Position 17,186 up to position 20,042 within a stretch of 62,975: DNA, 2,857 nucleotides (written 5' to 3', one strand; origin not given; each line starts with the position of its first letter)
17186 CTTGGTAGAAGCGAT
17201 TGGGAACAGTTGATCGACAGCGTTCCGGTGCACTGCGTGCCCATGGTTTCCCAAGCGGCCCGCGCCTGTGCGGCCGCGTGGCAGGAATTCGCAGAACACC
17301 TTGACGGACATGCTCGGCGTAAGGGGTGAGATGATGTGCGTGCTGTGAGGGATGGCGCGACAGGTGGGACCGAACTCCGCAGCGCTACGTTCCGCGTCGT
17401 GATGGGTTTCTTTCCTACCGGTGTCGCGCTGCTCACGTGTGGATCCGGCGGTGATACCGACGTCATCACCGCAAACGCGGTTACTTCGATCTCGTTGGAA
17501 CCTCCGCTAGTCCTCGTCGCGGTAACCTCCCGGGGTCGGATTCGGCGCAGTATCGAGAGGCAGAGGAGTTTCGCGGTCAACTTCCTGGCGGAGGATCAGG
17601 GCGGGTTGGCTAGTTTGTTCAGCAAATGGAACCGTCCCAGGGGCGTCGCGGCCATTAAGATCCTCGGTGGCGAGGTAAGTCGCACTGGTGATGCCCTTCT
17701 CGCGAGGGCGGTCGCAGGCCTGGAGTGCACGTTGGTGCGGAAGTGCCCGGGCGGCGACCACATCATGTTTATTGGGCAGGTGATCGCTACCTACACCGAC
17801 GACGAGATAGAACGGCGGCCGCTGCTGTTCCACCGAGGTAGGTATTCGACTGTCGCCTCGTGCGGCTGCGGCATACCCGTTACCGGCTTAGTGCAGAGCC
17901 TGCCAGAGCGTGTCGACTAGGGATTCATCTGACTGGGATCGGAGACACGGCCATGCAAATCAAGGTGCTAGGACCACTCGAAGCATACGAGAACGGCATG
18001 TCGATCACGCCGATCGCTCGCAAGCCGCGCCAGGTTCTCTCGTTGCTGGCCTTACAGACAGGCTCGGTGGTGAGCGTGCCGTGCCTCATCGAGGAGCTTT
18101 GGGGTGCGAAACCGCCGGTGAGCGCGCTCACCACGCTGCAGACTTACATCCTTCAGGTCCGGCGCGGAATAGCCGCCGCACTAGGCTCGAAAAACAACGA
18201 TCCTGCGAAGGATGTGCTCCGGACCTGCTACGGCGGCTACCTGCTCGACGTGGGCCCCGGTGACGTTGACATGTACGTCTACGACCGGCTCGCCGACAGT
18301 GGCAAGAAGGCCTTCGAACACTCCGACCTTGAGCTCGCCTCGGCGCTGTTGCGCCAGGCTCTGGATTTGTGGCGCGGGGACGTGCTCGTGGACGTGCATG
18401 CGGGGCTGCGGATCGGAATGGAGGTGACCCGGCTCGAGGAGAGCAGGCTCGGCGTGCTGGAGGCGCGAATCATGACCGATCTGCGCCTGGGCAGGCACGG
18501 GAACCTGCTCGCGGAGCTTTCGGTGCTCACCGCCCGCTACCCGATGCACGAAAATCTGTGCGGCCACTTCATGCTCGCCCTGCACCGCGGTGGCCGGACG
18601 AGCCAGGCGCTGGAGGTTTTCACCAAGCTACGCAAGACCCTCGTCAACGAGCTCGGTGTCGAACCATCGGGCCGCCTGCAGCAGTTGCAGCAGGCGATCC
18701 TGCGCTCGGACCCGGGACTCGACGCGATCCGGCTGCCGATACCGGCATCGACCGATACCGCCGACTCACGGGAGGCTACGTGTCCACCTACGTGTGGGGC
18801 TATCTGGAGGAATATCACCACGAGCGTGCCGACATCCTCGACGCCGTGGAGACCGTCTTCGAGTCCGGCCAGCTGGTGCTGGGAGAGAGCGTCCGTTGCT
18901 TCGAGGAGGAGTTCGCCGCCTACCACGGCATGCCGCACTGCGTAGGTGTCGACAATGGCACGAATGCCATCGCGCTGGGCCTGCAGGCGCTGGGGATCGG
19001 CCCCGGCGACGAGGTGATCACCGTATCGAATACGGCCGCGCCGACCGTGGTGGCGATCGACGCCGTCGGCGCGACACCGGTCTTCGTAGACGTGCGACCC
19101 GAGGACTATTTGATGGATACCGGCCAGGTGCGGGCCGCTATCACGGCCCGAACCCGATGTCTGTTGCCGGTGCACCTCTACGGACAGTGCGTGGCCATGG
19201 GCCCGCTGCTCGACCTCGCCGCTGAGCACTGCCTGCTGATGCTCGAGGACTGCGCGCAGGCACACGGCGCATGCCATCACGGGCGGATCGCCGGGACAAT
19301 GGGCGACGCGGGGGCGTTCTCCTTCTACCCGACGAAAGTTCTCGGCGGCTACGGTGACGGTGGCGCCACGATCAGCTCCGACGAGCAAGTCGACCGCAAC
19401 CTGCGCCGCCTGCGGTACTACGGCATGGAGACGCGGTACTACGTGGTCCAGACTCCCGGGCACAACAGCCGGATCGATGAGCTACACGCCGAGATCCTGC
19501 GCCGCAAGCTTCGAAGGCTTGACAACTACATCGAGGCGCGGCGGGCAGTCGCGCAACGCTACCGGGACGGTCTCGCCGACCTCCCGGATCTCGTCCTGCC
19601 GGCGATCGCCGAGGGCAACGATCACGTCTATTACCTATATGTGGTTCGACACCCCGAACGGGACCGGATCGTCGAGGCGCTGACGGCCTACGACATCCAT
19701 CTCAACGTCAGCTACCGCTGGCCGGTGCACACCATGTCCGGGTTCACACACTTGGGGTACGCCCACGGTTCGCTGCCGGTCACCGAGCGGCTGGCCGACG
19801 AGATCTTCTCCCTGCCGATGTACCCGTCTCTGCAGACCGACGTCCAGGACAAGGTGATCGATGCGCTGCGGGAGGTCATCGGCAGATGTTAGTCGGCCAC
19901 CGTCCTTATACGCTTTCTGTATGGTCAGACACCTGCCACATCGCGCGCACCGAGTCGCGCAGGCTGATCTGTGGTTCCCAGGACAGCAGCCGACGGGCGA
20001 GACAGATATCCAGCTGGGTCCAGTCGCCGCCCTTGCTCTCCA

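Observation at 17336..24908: Sugar N-oxidation sub-cluster with its own flavin reductase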

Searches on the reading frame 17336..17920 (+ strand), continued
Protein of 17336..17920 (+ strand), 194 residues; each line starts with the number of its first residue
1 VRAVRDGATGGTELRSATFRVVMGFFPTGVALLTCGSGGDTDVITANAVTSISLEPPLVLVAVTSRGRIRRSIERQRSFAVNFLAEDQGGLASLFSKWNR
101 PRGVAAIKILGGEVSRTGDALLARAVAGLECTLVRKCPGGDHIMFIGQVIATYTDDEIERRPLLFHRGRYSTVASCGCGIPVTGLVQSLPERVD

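Call 51: find_encoding_contigs(protein=P0127, flank=8000, max_places=1)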
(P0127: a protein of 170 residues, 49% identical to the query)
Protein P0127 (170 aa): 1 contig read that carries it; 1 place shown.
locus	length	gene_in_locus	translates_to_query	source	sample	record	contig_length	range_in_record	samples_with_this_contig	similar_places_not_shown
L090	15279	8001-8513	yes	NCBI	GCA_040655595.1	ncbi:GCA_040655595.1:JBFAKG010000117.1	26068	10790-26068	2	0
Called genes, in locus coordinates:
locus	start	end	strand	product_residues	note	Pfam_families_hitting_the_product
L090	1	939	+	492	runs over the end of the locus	PF00501:AMP-binding, PF13193:AMP-binding_C (weak)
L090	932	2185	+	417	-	PF00278:Orn_DAP_Arg_deC, PF02784:Orn_Arg_deC_N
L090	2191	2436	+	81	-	PF00550:PP-binding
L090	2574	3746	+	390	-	PF02771:Acyl-CoA_dh_N, PF00441:Acyl-CoA_dh_1 (weak)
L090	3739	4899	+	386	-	PF02770:Acyl-CoA_dh_M, PF00441:Acyl-CoA_dh_1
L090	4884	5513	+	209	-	PF17837:4PPT_N (weak), PF01648:ACPS (weak)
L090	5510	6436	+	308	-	-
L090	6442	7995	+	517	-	PF00501:AMP-binding, PF13193:AMP-binding_C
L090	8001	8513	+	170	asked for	PF01613:Flavin_Reduct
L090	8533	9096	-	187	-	PF07336:ABATE, PF11706:zf-CGNR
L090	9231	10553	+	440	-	PF05977:MFS_3, PF07690:MFS_1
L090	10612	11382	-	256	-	PF23023:Anti-Pycsar_Apyc1, PF00753:Lactamase_B, PF12706:Lactamase_B_2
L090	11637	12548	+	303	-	PF01636:APH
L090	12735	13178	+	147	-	PF16259:DUF4913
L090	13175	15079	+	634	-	PF13432:TPR_16 (faint), PF07719:TPR_2 (faint), PF00515:TPR_1 (faint), PF08238:Sel1 (faint), PF23310:TPR_27 (faint)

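Call 52: find_encoding_contigs(protein=P0130, flank=8000, max_places=1)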
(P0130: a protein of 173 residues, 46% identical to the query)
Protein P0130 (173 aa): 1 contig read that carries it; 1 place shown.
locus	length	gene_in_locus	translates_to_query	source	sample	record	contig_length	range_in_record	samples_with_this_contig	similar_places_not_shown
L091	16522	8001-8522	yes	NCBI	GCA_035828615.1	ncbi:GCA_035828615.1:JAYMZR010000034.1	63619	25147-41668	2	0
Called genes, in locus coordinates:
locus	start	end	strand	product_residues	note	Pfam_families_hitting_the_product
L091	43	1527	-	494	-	PF00083:Sugar_tr (faint), PF06609:TRI12, PF07690:MFS_1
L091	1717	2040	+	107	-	PF00111:Fer2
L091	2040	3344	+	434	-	PF07992:Pyr_redox_2, PF13450:NAD_binding_8 (faint), PF00070:Pyr_redox, PF14759:Reductase_C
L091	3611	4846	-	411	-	PF00067:p450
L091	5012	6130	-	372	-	PF08028:Acyl-CoA_dh_2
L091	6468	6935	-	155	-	PF08327:AHSA1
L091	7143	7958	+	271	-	PF00106:adh_short, PF01370:Epimerase (weak), PF08659:KR, PF13561:adh_short_C2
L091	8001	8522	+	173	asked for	PF01613:Flavin_Reduct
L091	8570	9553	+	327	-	PF00753:Lactamase_B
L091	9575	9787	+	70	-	-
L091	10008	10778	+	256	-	PF23441:SDR, PF00106:adh_short, PF08659:KR, PF13561:adh_short_C2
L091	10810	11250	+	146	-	-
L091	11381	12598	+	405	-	PF01381:HTH_3 (weak), PF13443:HTH_26 (weak), PF13560:HTH_31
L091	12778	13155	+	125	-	PF19979:DUF6415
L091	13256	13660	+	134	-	-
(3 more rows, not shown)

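Call 65: search_solved_structures(query=window:17336-17920:+, max_evalue=1e-8, show_alignments=0)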
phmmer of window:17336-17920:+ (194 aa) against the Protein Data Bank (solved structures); distinct sequences matched with E-value up to 1e-8: 13.
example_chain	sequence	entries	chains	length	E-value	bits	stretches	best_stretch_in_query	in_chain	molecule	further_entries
4r82_A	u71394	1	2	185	4e-22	82.2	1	19-173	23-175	Oxidoreductase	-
5cho_A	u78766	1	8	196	5.7e-22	81.7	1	10-171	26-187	Flavin reductase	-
4hx6_A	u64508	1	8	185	2e-21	79.9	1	19-173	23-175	Oxidoreductase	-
1rz0_A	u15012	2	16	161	2e-20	76.6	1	18-174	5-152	phenol 2-hydroxylase component B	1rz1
4l82_A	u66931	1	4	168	1.2e-18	70.9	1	15-171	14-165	RifeA.00250.a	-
3nfw_A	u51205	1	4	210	1.2e-17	67.6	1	15-173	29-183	Flavin reductase-like, FMN-binding protein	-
5zc2_B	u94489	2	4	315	5.9e-16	62.1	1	17-173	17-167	p-hydroxyphenylacetate 3-hydroxylase, reductase component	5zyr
4f07_A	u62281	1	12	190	2.9e-15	59.8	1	13-171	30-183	Styrene monooxygenase component 2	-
3rh7_A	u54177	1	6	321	6.3e-15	58.7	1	19-177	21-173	Hypothetical oxidoreductase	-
8ct0_A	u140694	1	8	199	1.2e-13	54.5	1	17-171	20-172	Flavin reductase (NADH)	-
2ecr_A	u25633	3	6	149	4.2e-11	46.2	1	18-151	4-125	flavin reductase component (HpaC) of 4-hydroxyphenylacetate 3-monooxygenase | flavin reductase (HpaC) of 4-hydroxyphenylacetate 3-monooxygnease | flavin reducta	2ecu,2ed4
9fd4_A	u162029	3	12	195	1.1e-10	44.9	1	6-153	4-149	Flavin reductase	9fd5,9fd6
1wgb_A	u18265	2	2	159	3.5e-09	40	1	21-163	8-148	probable flavoprotein | putative flavoprotein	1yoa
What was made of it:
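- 17336..17920 (+): NAD(P)H:flavin reductase, HpaC/SgcE6/PheA2 class. Specific to this genome as a neighbour of the cluster. Best PDB hits are 4r82/4hx6, 5cho and 1rz0 (call 65).
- Closest known: Two-component flavin monooxygenase systems with a clustered reductase. Same: Its best PDB matches are SgcE6, a flavin reductase (5cho) and PheA2 (call 65).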

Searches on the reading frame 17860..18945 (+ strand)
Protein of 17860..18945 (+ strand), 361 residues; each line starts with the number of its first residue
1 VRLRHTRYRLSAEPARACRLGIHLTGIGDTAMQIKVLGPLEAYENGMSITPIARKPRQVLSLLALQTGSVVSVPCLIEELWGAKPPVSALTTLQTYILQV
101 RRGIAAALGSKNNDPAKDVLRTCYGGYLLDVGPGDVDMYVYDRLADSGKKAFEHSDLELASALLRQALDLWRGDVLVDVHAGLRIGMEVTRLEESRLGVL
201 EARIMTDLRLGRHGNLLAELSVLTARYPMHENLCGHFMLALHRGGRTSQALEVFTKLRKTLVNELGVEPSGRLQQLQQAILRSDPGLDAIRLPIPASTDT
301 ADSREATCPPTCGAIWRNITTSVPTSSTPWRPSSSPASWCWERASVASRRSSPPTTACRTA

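Call 5: search_protein_families(library=pfam, proteins=[window:17860-18945:+], max_evalue=0.001)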
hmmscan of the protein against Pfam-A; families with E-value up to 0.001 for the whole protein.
window:17860-18945:+ (361 aa): 2 families
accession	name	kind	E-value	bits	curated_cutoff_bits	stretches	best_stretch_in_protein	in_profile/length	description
PF03704.23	BTAD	-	1.2e-40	139.7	22.1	1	136-281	1-146/146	Bacterial transcriptional activator domain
PF00486.34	Trans_reg_C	-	6.1e-06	26.7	26.2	1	53-107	7-60/77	Transcriptional regulatory protein, C terminal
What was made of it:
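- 17953..18945 (+): SARP pathway activator in the DnrI position. The left edge of the conserved cluster lies about 25 nt upstream of its ATG. BTAD 140 bits plus Trans_reg_C (call 5).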

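Call 16: search_protein_families(library=ncbifam, proteins=[window:17860-18945:+], max_evalue=0.00001)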
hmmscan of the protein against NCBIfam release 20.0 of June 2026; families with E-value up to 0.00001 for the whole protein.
window:17860-18945:+ (361 aa): 2 families
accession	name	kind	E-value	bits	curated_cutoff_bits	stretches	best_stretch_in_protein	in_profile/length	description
NF053617.1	SARPRegAfsRStmc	equivalog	1.3e-50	172.3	1430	1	29-290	26-275/986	SARP-family global regulator AfsR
NF041231.1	BagI_FevR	exception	1.9e-35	122.7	500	1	49-284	10-236/315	AfsR/SARP family transcriptional regulator BagI/FevR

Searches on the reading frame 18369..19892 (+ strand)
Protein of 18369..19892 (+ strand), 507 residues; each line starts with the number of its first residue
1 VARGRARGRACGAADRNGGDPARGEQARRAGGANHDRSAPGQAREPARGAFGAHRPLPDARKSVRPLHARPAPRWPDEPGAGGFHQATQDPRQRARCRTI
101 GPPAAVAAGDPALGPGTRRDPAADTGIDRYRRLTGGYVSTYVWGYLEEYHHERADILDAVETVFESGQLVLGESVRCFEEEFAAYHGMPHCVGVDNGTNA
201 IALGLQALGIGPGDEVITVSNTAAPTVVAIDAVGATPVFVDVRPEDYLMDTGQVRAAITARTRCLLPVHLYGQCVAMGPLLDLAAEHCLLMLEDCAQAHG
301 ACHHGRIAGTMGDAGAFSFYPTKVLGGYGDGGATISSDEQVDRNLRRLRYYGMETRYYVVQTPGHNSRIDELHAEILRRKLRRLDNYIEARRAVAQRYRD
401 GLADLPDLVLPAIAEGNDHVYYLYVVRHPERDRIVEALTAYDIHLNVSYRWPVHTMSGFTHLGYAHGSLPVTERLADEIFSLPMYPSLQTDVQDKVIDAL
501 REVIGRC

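Call 5: search_protein_families(library=pfam, proteins=[window:18369-19892:+], max_evalue=0.001)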
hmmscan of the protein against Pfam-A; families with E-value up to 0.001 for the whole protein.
window:18369-19892:+ (507 aa): 1 family
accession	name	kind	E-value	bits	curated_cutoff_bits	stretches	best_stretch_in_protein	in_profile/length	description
PF01041.23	DegT_DnrJ_EryC1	-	3.1e-106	356.1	19.8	1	152-501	3-360/360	DegT/DnrJ/EryC1/StrS aminotransferase family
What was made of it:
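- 18780..19892 (+): TDP-sugar 3-aminotransferase in the DnmJ position. The start is inferred. PF01041 356 bits (call 5).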

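Call 16: search_protein_families(library=ncbifam, proteins=[window:18369-19892:+], max_evalue=0.00001)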
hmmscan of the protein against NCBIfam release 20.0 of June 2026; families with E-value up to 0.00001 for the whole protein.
window:18369-19892:+ (507 aa): 9 families
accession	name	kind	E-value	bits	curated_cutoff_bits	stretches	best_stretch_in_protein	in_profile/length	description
TIGR03588.1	PseC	equivalog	1.5e-64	218.3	423.5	1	154-503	12-379/380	UDP-4-amino-4,6-dideoxy-N-acetyl-beta-L-altrosamine transaminase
NF008658.2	PRK11658.1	equivalog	1.1e-56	192.2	631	1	157-505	17-378/379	UDP-4-amino-4-deoxy-L-arabinose aminotransferase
NF008687.0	PRK11706.1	equivalog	1.3e-51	175.5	375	1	176-503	34-373/375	dTDP-4-amino-4,6-dideoxygalactose transaminase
TIGR04427.1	PLP_DesI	equivalog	1.2e-50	172.8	650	1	152-503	30-382/390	dTDP-4-dehydro-6-deoxyglucose aminotransferase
TIGR04181.1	NHT_00031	hypoth_equivalog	4.4e-47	160.7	420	1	151-483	11-357/359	LegC family aminotransferase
NF011936.0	PRK15407.1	equivalog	4.2e-42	144.3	423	2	155-353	48-252/440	lipopolysaccharide biosynthesis protein RfbH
TIGR02379.1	ECA_wecE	subfamily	3.1e-41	141.4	434.85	1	195-503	53-374/376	dTDP-4-amino-4,6-dideoxy-D-glucose transaminase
NF004770.0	PRK06108.1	subfamily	3.5e-08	32.7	422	1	183-266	91-175/396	pyridoxal phosphate-dependent aminotransferase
NF006488.0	PRK08912.1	equivalog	5.5e-06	25.5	498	1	197-266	96-164/387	aminotransferase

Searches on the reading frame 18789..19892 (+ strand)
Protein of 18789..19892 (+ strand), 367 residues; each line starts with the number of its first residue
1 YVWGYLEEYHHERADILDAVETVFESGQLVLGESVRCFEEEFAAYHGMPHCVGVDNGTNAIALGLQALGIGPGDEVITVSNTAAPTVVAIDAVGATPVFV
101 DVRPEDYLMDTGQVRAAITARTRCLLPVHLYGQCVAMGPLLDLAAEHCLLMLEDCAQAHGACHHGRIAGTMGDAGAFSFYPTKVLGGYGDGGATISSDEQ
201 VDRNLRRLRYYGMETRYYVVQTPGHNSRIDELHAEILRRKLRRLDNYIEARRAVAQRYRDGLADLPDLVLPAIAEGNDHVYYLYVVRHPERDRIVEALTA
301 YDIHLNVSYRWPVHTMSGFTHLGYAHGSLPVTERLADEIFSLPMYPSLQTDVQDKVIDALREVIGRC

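Call 46: search_solved_structures(query=window:18789-19892:+, max_evalue=1e-20, show_alignments=2)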
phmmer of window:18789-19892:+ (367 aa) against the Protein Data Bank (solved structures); distinct sequences matched with E-value up to 1e-20: 49.
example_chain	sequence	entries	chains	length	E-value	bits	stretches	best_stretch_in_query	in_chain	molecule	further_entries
7b0d_A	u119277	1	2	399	1.2e-95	324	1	7-356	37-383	Glutamine--scyllo-inositol transaminase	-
2oga_A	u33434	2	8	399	1.6e-80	274.2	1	9-363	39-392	Transaminase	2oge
3frk_A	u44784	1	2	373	1e-77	265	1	16-360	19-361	QdtB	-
7n63_A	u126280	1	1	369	6.2e-68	232.8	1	14-352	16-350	Putative aminotransferase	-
8e75_A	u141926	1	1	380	9.2e-64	219.1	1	20-351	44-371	DegT/DnrJ/EryC1/StrS aminotransferase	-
8e77_A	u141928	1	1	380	9.2e-64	219.1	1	20-351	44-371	DegT/DnrJ/EryC1/StrS aminotransferase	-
4qgr_A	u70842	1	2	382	3e-63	217.4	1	19-365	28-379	DegT/DnrJ/EryC1/StrS aminotransferase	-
5u1z_A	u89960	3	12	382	3.9e-61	210.4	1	17-361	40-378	Putative aminotransferase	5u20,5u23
3nyu_A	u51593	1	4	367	1.1e-60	208.9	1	15-351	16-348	Aminotransferase WbpE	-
3nu7_A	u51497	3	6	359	1.2e-60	208.8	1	15-351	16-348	Aminotransferase WbpE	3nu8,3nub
5u21_A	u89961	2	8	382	2.7e-60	207.7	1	17-361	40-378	Putative aminotransferase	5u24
3nys_A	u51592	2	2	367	8e-60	206.1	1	15-351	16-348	Aminotransferase WbpE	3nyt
3uwc_A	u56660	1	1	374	1.7e-59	205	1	4-362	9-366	Nucleotide-sugar aminotransferase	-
3bn1_A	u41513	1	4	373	2.6e-59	204.4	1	12-364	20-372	Perosamine synthetase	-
3dr7_A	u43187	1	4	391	3e-59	204.2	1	12-364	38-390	Putative perosamine synthetase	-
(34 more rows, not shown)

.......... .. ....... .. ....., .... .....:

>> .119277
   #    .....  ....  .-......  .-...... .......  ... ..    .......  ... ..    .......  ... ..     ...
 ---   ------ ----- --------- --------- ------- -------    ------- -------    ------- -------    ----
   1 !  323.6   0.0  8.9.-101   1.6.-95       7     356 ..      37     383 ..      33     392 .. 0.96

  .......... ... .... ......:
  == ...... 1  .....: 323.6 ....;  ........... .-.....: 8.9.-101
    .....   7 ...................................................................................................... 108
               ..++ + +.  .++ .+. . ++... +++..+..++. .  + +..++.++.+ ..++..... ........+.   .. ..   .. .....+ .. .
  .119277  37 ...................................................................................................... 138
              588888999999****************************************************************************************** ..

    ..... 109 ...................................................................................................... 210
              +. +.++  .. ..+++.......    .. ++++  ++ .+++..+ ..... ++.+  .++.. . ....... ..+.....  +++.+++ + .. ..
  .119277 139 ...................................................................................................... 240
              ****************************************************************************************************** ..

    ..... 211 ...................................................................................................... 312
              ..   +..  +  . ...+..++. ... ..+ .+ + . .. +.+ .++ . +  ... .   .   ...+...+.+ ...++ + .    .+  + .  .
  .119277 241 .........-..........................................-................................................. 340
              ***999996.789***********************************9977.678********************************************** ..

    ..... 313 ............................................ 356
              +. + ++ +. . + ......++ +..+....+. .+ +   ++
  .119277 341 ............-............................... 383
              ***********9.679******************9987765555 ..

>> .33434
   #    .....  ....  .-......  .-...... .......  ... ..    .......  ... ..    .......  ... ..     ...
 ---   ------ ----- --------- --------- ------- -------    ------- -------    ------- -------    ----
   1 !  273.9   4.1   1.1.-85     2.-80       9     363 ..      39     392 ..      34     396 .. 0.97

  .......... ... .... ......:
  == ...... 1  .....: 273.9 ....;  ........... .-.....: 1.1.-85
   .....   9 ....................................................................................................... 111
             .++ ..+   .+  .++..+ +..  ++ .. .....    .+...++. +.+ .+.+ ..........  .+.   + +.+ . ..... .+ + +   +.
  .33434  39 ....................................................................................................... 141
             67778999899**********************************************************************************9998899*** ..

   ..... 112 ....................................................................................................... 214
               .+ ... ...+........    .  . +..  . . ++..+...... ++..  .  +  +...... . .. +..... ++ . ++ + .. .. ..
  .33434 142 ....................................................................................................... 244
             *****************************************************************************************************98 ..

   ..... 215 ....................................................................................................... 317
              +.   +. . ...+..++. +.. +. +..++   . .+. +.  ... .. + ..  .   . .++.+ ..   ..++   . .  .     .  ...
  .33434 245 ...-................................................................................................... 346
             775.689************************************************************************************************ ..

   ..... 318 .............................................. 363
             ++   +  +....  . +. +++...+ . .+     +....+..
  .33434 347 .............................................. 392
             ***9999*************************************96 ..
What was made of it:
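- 18780..19892 (+): DesV 274 bits and QdtB 265 bits, with the PLP lysine in FSFYPTK (call 46).
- Checked: The PLP lysine is retained: FSFYPTK aligns with DesV FSFYPGK (call 46).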
